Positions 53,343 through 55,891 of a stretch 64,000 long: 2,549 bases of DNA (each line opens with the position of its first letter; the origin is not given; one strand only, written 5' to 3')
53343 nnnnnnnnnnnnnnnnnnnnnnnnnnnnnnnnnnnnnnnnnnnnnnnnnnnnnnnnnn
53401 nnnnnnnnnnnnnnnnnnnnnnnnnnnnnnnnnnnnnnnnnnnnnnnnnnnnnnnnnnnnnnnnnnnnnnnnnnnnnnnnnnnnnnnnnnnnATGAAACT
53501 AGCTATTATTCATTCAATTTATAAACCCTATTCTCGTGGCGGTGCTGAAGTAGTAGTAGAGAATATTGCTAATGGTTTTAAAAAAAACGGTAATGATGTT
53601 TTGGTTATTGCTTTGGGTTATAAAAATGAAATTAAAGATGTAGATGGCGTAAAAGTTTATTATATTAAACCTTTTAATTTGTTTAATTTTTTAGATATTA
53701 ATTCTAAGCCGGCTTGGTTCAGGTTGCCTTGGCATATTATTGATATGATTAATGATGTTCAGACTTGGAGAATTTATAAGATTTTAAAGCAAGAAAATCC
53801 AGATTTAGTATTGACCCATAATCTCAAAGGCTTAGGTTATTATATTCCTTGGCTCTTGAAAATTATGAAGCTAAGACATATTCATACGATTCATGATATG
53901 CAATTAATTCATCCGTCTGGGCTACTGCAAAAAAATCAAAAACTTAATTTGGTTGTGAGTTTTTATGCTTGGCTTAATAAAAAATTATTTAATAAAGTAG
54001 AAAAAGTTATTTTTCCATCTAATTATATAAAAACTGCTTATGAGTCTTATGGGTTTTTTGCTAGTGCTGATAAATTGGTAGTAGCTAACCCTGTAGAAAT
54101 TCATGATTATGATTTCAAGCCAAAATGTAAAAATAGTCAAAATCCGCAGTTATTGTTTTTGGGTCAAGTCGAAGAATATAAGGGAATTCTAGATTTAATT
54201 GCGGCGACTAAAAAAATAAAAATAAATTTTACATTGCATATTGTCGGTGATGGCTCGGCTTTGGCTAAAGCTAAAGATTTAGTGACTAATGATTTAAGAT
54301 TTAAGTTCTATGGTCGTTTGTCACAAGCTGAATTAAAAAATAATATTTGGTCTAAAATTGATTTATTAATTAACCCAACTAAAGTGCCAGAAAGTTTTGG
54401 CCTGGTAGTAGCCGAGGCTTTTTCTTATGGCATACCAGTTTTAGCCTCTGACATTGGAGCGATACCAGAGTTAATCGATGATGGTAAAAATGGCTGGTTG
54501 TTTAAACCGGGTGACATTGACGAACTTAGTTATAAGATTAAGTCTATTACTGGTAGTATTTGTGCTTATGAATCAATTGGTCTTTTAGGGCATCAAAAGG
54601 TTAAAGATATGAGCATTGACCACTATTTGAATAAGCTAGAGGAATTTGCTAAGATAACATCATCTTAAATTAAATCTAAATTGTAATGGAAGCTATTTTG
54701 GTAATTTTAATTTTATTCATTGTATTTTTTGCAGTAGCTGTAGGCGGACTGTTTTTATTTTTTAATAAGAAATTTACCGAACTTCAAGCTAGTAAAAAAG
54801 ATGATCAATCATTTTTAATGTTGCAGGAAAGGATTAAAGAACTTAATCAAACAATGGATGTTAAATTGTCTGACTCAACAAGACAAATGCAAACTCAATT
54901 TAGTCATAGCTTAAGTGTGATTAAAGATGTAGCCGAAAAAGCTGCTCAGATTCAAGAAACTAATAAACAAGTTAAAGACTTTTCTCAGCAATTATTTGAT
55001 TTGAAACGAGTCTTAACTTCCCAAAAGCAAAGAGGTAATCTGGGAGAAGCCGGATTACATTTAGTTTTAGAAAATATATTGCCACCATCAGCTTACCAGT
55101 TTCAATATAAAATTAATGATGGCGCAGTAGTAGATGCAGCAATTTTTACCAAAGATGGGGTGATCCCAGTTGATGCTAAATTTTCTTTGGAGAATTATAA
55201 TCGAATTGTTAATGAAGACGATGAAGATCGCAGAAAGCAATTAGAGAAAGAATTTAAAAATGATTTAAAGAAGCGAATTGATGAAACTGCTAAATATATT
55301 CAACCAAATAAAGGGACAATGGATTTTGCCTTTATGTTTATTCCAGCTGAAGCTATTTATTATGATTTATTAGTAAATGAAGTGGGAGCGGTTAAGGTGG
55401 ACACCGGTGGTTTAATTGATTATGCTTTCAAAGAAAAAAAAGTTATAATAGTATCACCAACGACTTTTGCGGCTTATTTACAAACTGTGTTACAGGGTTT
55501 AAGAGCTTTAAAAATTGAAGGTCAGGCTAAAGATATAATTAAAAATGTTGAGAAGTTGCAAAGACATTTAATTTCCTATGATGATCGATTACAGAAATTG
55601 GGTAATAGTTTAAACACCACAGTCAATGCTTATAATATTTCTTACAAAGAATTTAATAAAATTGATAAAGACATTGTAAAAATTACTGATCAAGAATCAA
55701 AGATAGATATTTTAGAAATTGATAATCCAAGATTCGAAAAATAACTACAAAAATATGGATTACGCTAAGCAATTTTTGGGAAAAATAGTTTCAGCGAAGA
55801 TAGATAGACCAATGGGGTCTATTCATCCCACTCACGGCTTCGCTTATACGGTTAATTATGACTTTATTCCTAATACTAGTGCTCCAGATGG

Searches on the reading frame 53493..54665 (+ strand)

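Call 13: search_protein_families(library=pfam, proteins=[window:53493-54665:+], max_evalue=0.001)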
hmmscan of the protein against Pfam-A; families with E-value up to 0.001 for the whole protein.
window:53493-54665:+ (391 aa): 6 families
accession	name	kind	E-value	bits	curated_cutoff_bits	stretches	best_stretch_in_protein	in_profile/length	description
PF00534.26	Glycos_transf_1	-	1.8e-27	96.4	26.4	1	209-352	7-155/172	Glycosyl transferases group 1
PF13692.12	Glyco_trans_1_4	-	9.4e-26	91.2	27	1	218-351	2-138/142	Glycosyl transferases group 1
PF13439.12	Glyco_transf_4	-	1.1e-20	74.8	28.5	1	16-202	2-167/170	Glycosyltransferase Family 4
PF13579.12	Glyco_trans_4_4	-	6.2e-11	43.3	29.7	1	16-197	1-154/158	Glycosyl transferase 4-like domain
PF13477.12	Glyco_trans_4_2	-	0.00014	22.5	23.4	1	18-174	9-137/139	Glycosyl transferase 4-like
PF20706.3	GT4-conflict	-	0.00024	20.7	26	0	214-320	194-312/385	Family 4 Glycosyltransferase in conflict systems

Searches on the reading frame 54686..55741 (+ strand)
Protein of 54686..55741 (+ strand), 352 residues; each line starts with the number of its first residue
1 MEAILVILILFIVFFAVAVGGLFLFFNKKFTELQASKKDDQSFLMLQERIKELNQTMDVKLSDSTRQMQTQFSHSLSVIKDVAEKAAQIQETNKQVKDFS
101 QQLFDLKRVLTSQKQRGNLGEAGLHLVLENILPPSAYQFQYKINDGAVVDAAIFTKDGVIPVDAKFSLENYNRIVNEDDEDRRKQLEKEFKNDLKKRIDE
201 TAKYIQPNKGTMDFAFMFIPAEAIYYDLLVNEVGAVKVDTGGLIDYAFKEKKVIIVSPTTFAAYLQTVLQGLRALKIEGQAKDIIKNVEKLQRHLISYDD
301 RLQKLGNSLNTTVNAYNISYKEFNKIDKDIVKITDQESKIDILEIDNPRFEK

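Call 13: search_protein_families(library=pfam, proteins=[window:54686-55741:+], max_evalue=0.001)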
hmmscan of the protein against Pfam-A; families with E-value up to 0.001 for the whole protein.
window:54686-55741:+ (352 aa): 1 family
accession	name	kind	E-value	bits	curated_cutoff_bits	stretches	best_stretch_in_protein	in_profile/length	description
PF02646.22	RmuC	-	2.5e-52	178.2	26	1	48-330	1-274/291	RmuC family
